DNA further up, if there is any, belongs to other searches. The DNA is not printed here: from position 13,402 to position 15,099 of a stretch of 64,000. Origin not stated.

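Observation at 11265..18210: Giant HD / helical / NadD-like / PRT-like fusion protein coupled to a divergent LDH-like dehydrogenase and a flavodoxin-like protein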

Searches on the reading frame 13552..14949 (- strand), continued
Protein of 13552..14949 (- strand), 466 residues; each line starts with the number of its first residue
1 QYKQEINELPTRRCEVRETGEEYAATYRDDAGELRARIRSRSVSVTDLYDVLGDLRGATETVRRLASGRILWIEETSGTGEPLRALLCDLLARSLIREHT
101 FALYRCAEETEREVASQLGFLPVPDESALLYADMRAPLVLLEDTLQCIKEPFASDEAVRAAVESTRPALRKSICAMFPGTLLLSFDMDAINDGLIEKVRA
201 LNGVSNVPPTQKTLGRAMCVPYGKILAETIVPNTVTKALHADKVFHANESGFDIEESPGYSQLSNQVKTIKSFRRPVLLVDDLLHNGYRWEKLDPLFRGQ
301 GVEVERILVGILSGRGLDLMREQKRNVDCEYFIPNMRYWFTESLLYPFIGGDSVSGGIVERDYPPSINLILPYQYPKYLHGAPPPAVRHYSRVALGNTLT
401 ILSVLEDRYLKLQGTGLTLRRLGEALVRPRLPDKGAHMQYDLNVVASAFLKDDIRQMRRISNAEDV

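Call 64: find_encoding_contigs(protein=P0271, flank=10000, max_places=2)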
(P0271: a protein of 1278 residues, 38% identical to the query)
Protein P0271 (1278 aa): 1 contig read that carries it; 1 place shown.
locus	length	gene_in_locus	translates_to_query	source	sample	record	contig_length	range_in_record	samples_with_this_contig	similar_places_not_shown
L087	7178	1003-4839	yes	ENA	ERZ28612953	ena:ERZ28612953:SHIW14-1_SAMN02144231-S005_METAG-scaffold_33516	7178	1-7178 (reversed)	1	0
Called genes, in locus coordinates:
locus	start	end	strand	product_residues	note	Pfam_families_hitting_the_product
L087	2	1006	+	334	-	?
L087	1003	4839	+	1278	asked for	-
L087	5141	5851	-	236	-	PF02308:MgtC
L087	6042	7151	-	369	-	PF00483:NTP_transferase, PF25247:LbH_GLGC (weak), PF24894:Hexapep_GlmU, PF25084:LbH_EIF2B (weak), PF25087:GMPPB_C (weak)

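Call 78: find_homologous_proteins(query=P0236, max_evalue=1e-10)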
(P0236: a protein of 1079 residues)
Query P0236 (1079 aa): 13 proteins with E <= 1e-10 among 8000 candidates.
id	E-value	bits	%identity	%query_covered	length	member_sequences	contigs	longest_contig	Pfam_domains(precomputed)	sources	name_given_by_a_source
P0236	0.0e+0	2422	100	100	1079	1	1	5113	PF01467.33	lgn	-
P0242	9.7e-267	906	43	99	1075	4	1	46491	PF01467.33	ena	-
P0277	2.0e-260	885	42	99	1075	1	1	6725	PF01467.33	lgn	-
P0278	3.8e-258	878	42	99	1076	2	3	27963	PF01467.33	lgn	-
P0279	1.3e-254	866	42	100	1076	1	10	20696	PF01467.33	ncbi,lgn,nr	ncbi:MAG TPA: hypothetical protein GXZ74_07310 [Tissierellia bacterium]|nr:hypothetical protein [Tis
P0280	3.6e-246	838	41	99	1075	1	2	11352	PF01467.33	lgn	-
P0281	1.1e-127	446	39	33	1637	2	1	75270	PF02985.29,PF01467.33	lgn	-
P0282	2.5e-126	441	43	31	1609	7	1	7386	PF01966.29,PF01467.33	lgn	-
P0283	9.1e-124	433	37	31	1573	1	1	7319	-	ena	-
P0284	4.8e-122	427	40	31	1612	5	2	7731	PF01467.33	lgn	-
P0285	4.9e-121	424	37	31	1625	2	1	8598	PF01467.33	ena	-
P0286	1.6e-116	409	35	31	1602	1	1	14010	PF02985.29,PF13646.13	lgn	-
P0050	2.0e-111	392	36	32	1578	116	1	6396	PF01467.33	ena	-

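Call 79: find_encoding_contigs(protein=P0242, flank=10000, max_places=2)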
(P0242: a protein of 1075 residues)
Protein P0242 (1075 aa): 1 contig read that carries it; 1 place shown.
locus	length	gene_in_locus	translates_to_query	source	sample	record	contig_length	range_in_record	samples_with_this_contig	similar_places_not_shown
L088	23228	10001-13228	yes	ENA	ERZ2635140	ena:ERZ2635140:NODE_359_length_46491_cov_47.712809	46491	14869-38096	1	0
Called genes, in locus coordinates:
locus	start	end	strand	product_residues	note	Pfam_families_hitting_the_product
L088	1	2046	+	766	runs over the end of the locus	PF00069:Pkinase, PF07714:PK_Tyr_Ser-Thr, PF03109:ABC1 (weak), PF03793:PASTA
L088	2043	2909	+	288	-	PF16745:RsgA_N, PF03193:RsgA_GTPase, PF01926:MMR_HSR1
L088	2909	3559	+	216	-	PF00834:Ribul_P_3_epim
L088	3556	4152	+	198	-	PF04263:TPK_catalytic, PF04265:TPK_B1_binding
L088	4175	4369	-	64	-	PF00830:Ribosomal_L28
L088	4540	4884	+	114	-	PF03780:Asp23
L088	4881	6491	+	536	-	PF02734:Dak2, PF21645:FakA-like_M, PF13684:FakA-like_C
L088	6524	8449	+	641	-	PF17191:RecG_wedge, PF04851:ResIII, PF00270:DEAD, PF00271:Helicase_C, PF19833:RecG_dom3_C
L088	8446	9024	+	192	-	PF03602:Cons_hypoth95, PF04378:RsmJ (faint), PF05175:MTS (weak), PF06325:PrmA (weak), PF02475:TRM5-TYW2_MTfase (weak), PF09445:Methyltransf_15 (weak), PF13847:Methyltransf_31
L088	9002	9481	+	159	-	PF01467:CTP_transf_like, PF08218:Citrate_ly_lig (weak)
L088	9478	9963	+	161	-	PF28068:Scy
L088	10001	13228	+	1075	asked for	PF01467:CTP_transf_like (faint)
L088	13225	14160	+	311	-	PF00056:Ldh_1_N (weak)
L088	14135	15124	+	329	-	PF03358:FMN_red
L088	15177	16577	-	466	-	PF22352:K319L-like_PKD (weak)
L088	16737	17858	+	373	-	PF00149:Metallophos, PF12850:Metallophos_2 (weak)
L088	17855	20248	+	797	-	PF02463:SMC_N (faint), PF13175:AAA_15 (weak), PF13514:AAA_27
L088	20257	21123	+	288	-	PF01545:Cation_efflux, PF16916:ZT_dimer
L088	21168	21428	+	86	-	-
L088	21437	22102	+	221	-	PF00753:Lactamase_B, PF13483:Lactamase_B_3, PF12706:Lactamase_B_2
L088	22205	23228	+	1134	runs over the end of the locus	PF02687:FtsX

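Call 80: find_encoding_contigs(protein=P0279, flank=10000, max_places=2)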
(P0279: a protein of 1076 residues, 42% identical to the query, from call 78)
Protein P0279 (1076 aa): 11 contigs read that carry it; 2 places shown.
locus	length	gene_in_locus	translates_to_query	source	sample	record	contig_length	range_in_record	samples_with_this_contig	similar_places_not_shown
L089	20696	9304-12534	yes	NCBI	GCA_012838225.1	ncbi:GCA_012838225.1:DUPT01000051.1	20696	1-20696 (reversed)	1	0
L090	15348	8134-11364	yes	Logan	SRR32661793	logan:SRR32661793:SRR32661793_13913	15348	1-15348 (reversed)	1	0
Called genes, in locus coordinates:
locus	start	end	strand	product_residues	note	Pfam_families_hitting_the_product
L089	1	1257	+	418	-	PF03793:PASTA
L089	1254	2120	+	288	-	PF16745:RsgA_N, PF03193:RsgA_GTPase, PF01926:MMR_HSR1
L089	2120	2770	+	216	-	PF00834:Ribul_P_3_epim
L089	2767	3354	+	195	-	PF04263:TPK_catalytic, PF04265:TPK_B1_binding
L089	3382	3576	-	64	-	PF00830:Ribosomal_L28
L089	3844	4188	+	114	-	PF03780:Asp23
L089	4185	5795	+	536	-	PF02734:Dak2, PF21645:FakA-like_M, PF13684:FakA-like_C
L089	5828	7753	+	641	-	PF17191:RecG_wedge, PF04851:ResIII, PF00270:DEAD, PF00271:Helicase_C, PF19833:RecG_dom3_C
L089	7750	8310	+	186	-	PF03602:Cons_hypoth95, PF04378:RsmJ (weak), PF05175:MTS (weak), PF02475:TRM5-TYW2_MTfase (weak), PF13847:Methyltransf_31 (weak), PF13578:Methyltransf_24 (weak)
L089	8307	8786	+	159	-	PF01467:CTP_transf_like, PF08218:Citrate_ly_lig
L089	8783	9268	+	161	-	PF28068:Scy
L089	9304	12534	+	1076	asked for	PF01467:CTP_transf_like (weak)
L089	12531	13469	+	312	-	PF00056:Ldh_1_N (weak)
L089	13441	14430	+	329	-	PF03358:FMN_red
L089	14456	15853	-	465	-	-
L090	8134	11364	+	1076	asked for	PF01467:CTP_transf_like (weak)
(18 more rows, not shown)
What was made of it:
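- In Tissierellia the operon follows rsmD-coaD (calls 79, 80).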

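Call 83: find_related_loci(query=A2, collection=viral_contigs, flank=5000)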
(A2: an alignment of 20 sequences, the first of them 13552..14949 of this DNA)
Query A2 (466 aa) in viral_contigs; peptide patterns used: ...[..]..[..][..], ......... (x = any residue, [..] = any of these).
15 stretches matched a pattern, but none encodes a relative of the query by tblastn (E <= 1e-3).
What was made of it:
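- No relative in 2.9 million viral contigs (call 83).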

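Call 85: search_protein_families(library=ncbifam, proteins=[L082:7365-9986:+, L088:9478-9960:+, P0242, L088:13225-14157:+, L088:14135-15121:+], max_evalue=0.01)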
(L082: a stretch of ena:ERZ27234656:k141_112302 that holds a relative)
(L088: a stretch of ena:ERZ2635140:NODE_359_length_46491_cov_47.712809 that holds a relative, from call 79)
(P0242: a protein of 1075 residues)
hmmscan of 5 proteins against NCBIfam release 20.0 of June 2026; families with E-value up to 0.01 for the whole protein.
L082:7365-9986:+ (874 aa): 12 families
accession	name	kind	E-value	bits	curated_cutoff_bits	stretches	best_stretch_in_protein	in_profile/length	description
NF004881.0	PRK06241.2-2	equivalog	2e-15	56.2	883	1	340-480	42-180/898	phosphoenolpyruvate synthase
NF005057.0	PRK06464.1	equivalog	1.2e-12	46.7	598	1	375-680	93-346/798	phosphoenolpyruvate synthase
TIGR01418.1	PEP_synth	equivalog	3.6e-11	42.1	739.75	1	337-677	40-337/784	pyruvate, water dikinase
NF052631.1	prodigiosin_PigC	equivalog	3.3e-10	38.5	1300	1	364-473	58-158/883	prodigiosin ligase PigC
NF004882.0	PRK06241.2-3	equivalog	8.4e-08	30.8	850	1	343-480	38-171/827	phosphoenolpyruvate synthase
NF004877.0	PRK06241.1-2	subfamily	1.4e-06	26.9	866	1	369-479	78-183/869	phosphoenolpyruvate synthase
NF041857.1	RIF_Ptrans_rph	equivalog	1.6e-06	26.8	999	1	370-480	77-182/864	rifamycin-inactivating phosphotransferase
NF004508.0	PRK05849.1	equivalog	3.7e-06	25.2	501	1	394-451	52-104/789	hypothetical protein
NF052632.1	undecylprod_RedH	equivalog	2.4e-05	22.5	1350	1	372-463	64-149/880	undecylprodigiosin ligase RedH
NF004878.0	PRK06241.1-3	subfamily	5.5e-05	21.4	945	1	373-478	81-181/891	phosphoenolpyruvate synthase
NF004883.0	PRK06241.2-4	equivalog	0.00012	20.3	1063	1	359-470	80-186/928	phosphoenolpyruvate synthase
NF004879.0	PRK06241.1-4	equivalog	0.0011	17.2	976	1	364-479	73-183/868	phosphoenolpyruvate synthase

L088:9478-9960:+ (161 aa): 10 families
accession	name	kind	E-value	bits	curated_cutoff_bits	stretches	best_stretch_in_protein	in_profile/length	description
NF041483.1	growth_prot_Scy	equivalog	4.5e-08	31.1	1040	1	45-151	319-427/1293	polarized growth protein Scy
NF050102.1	DivIVA_Wag31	equivalog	2.3e-05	24.5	260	1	55-123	133-195/256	DivIVA-like cell division protein Wag31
NF002424.0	PRK01558.1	equivalog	0.00037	20.1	241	0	62-148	17-90/203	V-type ATP synthase subunit E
NF006256.0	PRK08404.1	equivalog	0.00065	19.8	107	1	62-122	8-70/103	V-type ATP synthase subunit H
NF006574.0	PRK09098.1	subfamily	0.00074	19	278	0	53-93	36-76/277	HrpE/YscL family type III secretion apparatus protein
NF002170.0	PRK01005.1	equivalog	0.0014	18.4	280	0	53-115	24-87/208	V-type ATP synthase subunit E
NF004411.0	PRK05759.1-2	equivalog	0.002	18.2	131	1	52-120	55-121/156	F0F1 ATP synthase subunit B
NF009344.0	PRK12705.1-1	equivalog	0.0023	16.6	831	0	47-142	22-127/572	hypothetical protein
NF002629.0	PRK02292.1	equivalog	0.0069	16.2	184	0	59-151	8-99/192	V-type ATP synthase subunit E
NF009987.0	PRK13453.1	equivalog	0.0085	15.8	172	0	59-121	64-125/173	F0F1 ATP synthase subunit B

P0242 (1075 aa): 6 families
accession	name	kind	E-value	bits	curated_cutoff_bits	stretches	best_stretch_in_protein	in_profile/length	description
TIGR00482.1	TIGR00482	equivalog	2.4e-06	27.7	112.45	1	473-645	2-188/194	nicotinate (nicotinamide) nucleotide adenylyltransferase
TIGR01510.1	coaD_prev_kdtB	equivalog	0.0002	21.4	103.3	1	471-523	2-54/155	pantetheine-phosphate adenylyltransferase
TIGR00125.1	cyt_tran_rel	domain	0.0012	18.9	27.7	1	471-519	2-54/65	adenylyltransferase/cytidyltransferase family protein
NF000839.0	PRK00071.1-1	equivalog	0.0027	17.6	187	0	471-597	9-143/219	nicotinate-nucleotide adenylyltransferase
NF000842.0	PRK00071.2-1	equivalog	0.0031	17.1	167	1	471-648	5-186/191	nicotinate-nucleotide adenylyltransferase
TIGR04000.1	thiol_BshB2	equivalog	0.0067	16.1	195.25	0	713-762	55-104/217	bacillithiol biosynthesis deacetylase BshB2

L088:13225-14157:+ (311 aa): 3 families
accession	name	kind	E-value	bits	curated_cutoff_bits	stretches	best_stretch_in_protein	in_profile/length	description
TIGR01771.1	L-LDH-NAD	equivalog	9.1e-14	51.5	303.55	1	30-185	1-149/299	L-lactate dehydrogenase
NF000824.0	PRK00066.1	subfamily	2.6e-13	50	339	1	24-181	5-155/316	L-lactate dehydrogenase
NF004863.0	PRK06223.1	subfamily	1.7e-05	24.1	283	1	26-182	4-153/313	malate dehydrogenase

L088:14135-15121:+ (329 aa): 0 families
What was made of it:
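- Closest known: L-lactate / malate dehydrogenases. Different: In this clade it carries a poorly conserved ~110-aa N-terminal extension, which is absent in Tissierellia (calls 79, 85).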
